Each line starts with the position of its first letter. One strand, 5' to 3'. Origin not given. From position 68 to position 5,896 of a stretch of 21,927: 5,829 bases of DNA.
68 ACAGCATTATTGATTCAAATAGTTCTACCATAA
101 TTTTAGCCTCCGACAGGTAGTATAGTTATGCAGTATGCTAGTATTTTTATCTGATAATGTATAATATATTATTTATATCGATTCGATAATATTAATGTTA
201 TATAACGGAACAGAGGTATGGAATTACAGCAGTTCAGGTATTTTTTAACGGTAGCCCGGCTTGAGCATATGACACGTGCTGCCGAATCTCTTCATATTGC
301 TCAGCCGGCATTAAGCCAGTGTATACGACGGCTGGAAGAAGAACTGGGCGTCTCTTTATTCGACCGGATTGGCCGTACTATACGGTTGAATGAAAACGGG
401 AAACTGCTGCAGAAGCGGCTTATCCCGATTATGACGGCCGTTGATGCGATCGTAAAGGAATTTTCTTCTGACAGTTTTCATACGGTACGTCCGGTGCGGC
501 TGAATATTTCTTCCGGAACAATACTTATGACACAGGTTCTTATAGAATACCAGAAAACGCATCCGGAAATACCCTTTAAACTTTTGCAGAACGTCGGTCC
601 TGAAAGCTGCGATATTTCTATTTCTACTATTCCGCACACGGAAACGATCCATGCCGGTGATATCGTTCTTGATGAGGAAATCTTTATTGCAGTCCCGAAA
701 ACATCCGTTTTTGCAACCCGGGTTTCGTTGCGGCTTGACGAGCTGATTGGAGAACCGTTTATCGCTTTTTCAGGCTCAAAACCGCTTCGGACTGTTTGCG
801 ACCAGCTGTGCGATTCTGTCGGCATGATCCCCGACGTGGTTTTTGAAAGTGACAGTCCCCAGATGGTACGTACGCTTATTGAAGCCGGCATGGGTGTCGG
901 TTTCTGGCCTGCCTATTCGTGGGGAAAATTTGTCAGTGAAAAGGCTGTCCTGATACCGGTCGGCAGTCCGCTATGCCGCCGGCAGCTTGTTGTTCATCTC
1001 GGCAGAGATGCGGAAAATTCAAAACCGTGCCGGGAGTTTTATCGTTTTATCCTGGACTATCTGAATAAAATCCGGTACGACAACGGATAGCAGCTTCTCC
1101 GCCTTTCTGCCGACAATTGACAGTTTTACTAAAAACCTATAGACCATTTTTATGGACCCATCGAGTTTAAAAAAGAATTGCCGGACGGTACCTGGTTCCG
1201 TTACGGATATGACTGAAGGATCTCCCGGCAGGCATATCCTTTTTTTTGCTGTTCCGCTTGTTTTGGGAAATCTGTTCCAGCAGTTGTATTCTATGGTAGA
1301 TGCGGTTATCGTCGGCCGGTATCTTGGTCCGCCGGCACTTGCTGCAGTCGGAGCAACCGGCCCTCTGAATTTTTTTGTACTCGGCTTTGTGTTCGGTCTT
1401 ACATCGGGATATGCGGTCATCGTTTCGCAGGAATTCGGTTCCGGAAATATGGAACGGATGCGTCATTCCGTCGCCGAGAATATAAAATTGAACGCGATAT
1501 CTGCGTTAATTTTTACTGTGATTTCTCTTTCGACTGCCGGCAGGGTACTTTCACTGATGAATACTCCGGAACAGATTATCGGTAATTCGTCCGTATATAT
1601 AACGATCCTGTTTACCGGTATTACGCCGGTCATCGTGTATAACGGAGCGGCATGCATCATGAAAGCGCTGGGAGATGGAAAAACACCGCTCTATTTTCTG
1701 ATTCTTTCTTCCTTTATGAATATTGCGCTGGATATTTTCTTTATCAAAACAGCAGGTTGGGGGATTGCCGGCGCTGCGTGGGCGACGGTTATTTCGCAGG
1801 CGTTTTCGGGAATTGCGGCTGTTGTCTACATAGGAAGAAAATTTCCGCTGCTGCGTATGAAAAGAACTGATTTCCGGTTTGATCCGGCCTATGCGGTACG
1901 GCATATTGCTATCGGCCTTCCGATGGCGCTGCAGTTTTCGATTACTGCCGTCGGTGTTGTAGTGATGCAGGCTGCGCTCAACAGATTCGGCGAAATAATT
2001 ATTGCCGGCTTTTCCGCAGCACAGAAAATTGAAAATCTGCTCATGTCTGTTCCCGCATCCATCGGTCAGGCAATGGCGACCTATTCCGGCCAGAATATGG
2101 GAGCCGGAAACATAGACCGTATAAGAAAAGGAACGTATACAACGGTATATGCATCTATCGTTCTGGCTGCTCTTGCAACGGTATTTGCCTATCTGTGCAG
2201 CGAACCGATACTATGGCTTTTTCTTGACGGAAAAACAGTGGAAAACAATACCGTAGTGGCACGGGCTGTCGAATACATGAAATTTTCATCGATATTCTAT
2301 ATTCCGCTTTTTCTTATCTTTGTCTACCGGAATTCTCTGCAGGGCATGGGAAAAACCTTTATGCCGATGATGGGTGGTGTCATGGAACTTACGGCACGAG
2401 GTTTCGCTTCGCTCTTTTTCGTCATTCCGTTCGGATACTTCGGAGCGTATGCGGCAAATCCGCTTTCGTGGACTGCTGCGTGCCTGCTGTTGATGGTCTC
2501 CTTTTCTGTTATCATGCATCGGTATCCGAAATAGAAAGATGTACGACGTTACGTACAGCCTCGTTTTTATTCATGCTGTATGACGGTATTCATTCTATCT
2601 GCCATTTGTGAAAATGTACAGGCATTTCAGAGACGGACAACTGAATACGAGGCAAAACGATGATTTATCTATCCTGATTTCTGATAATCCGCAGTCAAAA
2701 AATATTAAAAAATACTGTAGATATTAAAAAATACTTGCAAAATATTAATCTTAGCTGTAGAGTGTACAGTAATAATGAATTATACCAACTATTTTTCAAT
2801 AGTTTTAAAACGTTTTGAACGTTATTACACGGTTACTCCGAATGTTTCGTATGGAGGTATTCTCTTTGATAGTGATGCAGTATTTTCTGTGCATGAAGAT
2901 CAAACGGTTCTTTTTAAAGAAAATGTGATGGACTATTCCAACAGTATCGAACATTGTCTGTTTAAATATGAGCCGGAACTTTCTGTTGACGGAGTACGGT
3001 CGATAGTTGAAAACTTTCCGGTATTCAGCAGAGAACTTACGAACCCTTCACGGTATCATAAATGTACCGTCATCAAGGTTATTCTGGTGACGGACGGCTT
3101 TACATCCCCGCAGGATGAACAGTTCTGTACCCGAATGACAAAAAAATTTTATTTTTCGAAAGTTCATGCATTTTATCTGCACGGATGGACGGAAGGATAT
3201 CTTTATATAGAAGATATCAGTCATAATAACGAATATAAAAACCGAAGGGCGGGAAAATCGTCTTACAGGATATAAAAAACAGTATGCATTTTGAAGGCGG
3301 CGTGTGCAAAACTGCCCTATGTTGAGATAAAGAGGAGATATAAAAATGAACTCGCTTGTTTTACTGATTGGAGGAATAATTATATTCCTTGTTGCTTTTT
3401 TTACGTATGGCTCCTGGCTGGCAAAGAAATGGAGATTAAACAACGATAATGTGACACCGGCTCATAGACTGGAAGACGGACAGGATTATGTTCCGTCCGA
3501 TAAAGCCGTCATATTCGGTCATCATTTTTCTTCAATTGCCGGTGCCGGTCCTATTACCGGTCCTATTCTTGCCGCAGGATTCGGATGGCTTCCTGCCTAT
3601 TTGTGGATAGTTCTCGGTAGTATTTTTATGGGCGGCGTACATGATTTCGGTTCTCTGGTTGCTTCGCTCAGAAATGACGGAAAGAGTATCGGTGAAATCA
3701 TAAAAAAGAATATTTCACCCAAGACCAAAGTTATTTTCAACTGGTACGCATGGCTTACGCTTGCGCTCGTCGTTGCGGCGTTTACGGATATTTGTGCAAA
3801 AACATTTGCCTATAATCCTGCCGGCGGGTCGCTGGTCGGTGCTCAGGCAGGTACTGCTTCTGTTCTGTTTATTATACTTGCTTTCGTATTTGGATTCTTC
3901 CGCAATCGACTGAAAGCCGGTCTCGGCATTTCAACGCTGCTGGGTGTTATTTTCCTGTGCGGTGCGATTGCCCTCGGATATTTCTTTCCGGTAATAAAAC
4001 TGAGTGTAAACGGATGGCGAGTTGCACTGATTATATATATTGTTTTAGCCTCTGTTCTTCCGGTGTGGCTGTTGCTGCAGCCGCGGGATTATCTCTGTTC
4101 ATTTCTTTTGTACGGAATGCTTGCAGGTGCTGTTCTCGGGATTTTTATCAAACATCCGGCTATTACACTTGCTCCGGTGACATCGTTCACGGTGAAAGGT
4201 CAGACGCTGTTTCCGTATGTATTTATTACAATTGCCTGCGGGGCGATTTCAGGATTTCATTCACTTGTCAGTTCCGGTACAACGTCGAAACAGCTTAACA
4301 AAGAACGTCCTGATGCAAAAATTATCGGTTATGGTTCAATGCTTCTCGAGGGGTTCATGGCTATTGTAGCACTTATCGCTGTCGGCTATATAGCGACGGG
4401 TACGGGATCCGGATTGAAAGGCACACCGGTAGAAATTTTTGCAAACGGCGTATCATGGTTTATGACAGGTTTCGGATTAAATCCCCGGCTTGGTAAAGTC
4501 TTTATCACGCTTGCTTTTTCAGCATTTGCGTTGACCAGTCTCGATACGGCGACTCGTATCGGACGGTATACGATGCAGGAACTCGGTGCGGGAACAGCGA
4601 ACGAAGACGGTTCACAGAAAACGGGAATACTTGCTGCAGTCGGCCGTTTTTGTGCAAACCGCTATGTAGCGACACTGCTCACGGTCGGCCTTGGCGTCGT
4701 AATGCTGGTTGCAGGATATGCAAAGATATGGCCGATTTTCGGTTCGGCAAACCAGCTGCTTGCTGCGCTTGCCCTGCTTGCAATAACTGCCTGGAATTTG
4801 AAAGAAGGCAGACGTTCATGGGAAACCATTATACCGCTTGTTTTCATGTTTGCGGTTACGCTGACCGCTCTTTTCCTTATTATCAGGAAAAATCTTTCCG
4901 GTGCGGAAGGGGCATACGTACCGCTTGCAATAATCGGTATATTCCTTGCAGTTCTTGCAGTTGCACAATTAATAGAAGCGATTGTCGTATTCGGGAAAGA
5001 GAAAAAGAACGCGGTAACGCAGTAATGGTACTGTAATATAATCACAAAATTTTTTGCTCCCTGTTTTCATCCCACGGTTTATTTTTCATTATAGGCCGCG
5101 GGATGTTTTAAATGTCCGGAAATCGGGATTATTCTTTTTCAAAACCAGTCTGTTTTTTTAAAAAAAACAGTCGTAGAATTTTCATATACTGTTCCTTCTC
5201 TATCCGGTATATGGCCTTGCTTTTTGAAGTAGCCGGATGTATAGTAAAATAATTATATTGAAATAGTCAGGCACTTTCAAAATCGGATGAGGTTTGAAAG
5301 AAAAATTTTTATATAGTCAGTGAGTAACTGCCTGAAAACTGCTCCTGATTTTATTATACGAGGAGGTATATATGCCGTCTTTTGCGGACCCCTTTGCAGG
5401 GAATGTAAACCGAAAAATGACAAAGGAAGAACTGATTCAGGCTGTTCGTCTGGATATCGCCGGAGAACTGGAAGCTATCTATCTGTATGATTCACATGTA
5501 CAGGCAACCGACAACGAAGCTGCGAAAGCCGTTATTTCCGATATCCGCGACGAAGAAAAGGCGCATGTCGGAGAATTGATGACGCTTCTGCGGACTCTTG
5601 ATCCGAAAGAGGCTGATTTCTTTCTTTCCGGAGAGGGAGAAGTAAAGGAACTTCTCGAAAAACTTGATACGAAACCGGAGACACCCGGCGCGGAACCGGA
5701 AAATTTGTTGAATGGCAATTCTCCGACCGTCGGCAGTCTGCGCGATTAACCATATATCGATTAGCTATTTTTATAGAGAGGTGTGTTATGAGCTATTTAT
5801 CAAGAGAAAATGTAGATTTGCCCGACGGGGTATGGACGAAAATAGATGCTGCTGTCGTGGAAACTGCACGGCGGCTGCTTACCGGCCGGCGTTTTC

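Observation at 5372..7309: Complete encapsulin nanocompartment operon (EncFtn cargo + shell) plus rubrerythrin placed immediately upstream of the nitrogenase operon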

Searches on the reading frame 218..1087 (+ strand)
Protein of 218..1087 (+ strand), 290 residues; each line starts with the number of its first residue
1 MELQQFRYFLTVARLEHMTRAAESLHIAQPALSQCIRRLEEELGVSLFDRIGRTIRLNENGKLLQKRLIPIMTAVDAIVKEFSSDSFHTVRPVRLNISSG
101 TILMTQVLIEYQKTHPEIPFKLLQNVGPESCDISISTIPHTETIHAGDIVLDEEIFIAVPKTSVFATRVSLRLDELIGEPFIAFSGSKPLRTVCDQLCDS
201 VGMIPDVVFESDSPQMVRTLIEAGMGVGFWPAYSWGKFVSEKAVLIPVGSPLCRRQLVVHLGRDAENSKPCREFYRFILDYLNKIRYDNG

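Call 5: search_protein_families(library=pfam, proteins=[window:218-1087:+], max_evalue=0.01)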
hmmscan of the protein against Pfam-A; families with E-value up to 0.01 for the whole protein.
window:218-1087:+ (290 aa): 2 families
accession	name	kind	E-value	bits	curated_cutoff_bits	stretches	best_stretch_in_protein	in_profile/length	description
PF00126.33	HTH_1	-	6.2e-22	77.8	26.6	1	3-61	1-59/60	Bacterial regulatory helix-turn-helix protein, lysR family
PF03466.25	LysR_substrate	-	7.3e-20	71.7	28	1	99-281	16-207/209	LysR substrate binding domain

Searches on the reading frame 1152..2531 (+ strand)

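Call 5: search_protein_families(library=pfam, proteins=[window:1152-2531:+], max_evalue=0.01)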
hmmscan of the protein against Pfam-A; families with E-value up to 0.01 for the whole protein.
window:1152-2531:+ (460 aa): 1 family
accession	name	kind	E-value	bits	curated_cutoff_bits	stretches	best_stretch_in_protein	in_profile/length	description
PF01554.23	MatE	-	9.5e-52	175.4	24.9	2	35-194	1-159/161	MatE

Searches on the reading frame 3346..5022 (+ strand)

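Call 5: search_protein_families(library=pfam, proteins=[window:3346-5022:+], max_evalue=0.01)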
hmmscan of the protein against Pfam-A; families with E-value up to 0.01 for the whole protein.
window:3346-5022:+ (559 aa): 1 family
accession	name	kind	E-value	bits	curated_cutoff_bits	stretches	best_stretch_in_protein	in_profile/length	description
PF02554.20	CstA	-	5.8e-157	524.2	27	2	2-352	1-357/560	Carbon starvation protein CstA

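Call 6: search_protein_families(library=ncbifam, proteins=[window:3346-5022:+], max_evalue=0.01)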
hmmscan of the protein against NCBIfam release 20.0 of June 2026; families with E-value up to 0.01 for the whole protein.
window:3346-5022:+ (559 aa): 1 family
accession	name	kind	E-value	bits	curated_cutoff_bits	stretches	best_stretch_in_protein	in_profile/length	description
NF011590.0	PRK15015.1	equivalog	3e-85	287.1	1188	2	2-353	33-389/701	pyruvate/proton symporter CstA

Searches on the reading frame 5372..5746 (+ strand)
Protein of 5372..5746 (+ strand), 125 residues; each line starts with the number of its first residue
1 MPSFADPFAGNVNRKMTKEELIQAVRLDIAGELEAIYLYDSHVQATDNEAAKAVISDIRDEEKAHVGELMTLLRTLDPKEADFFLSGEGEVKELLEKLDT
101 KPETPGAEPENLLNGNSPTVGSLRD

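Call 5: search_protein_families(library=pfam, proteins=[window:5372-5746:+], max_evalue=0.01)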
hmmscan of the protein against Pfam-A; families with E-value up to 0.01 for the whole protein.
window:5372-5746:+ (125 aa): 3 families
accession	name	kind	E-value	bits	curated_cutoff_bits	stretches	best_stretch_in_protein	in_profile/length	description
PF22277.2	EncFtn-like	-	8.7e-07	29.1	27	1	26-79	20-73/85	EncFtn-like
PF03232.19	COQ7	-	7.3e-06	26.2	23.5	1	21-75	3-58/169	Ubiquinone biosynthesis protein COQ7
PF02915.23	Rubrerythrin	-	0.0098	16.7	22.8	0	17-71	81-135/137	Rubrerythrin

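Call 6: search_protein_families(library=ncbifam, proteins=[window:5372-5746:+], max_evalue=0.01)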
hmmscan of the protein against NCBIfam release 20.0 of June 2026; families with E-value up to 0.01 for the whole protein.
window:5372-5746:+ (125 aa): 3 families
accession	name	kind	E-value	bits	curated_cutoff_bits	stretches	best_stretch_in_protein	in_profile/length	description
NF058679.1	EncB_fam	subfamily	2.4e-47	159.8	90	1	1-123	1-117/117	encapsulin nanocompartment ferritin-likeEncB family encapsulin nanocompartment ferritin-like cargo protein cargo protein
TIGR04535.1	ferrit_encaps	subfamily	5.5e-30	103.7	125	1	4-123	1-113/114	encapsulin-associated ferritin-like protein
NF058678.1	EncB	exception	2.7e-07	30.9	210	1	22-84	12-74/160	encapsulin nanocompartment ferritin-like cargo protein EncB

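Call 30: search_solved_structures(query=window:5372-5746:+, show_alignments=3, max_evalue=0.001)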
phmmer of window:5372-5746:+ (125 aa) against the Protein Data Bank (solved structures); distinct sequences matched with E-value up to 0.001: 12.
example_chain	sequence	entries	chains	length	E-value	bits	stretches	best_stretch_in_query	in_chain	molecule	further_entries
7s8t_A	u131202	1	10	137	2.3e-17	66.8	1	5-83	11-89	EncC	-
5n5e_e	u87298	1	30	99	4.4e-16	62.6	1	7-94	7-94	PFC_05175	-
2e0z_A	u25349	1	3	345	5.6e-15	59.1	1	8-95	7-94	Virus-like particle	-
7s5k_A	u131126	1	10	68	5.2e-07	33.4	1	23-84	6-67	EncB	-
7s5c_A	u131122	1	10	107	6.1e-07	33.1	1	22-85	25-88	EncB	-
33bf_A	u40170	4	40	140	4.3e-06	30.4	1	16-109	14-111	Encapsulated ferritin-like protein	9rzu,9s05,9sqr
3k6c_A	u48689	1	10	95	5.2e-06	30.1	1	27-79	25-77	Uncharacterized protein NE0167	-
6suw_A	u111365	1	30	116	2.6e-05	27.9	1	16-83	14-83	Uncharacterized protein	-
5da5_A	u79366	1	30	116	4.8e-05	27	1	16-83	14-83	Rru_A0973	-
5l89_A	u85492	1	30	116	0.00029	24.5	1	16-83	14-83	Rru_A0973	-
6sv1_A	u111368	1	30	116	0.00033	24.3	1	16-83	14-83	Encapsulated Ferritin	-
5l8b_A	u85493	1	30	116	0.00034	24.3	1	16-83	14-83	Uncharacterized protein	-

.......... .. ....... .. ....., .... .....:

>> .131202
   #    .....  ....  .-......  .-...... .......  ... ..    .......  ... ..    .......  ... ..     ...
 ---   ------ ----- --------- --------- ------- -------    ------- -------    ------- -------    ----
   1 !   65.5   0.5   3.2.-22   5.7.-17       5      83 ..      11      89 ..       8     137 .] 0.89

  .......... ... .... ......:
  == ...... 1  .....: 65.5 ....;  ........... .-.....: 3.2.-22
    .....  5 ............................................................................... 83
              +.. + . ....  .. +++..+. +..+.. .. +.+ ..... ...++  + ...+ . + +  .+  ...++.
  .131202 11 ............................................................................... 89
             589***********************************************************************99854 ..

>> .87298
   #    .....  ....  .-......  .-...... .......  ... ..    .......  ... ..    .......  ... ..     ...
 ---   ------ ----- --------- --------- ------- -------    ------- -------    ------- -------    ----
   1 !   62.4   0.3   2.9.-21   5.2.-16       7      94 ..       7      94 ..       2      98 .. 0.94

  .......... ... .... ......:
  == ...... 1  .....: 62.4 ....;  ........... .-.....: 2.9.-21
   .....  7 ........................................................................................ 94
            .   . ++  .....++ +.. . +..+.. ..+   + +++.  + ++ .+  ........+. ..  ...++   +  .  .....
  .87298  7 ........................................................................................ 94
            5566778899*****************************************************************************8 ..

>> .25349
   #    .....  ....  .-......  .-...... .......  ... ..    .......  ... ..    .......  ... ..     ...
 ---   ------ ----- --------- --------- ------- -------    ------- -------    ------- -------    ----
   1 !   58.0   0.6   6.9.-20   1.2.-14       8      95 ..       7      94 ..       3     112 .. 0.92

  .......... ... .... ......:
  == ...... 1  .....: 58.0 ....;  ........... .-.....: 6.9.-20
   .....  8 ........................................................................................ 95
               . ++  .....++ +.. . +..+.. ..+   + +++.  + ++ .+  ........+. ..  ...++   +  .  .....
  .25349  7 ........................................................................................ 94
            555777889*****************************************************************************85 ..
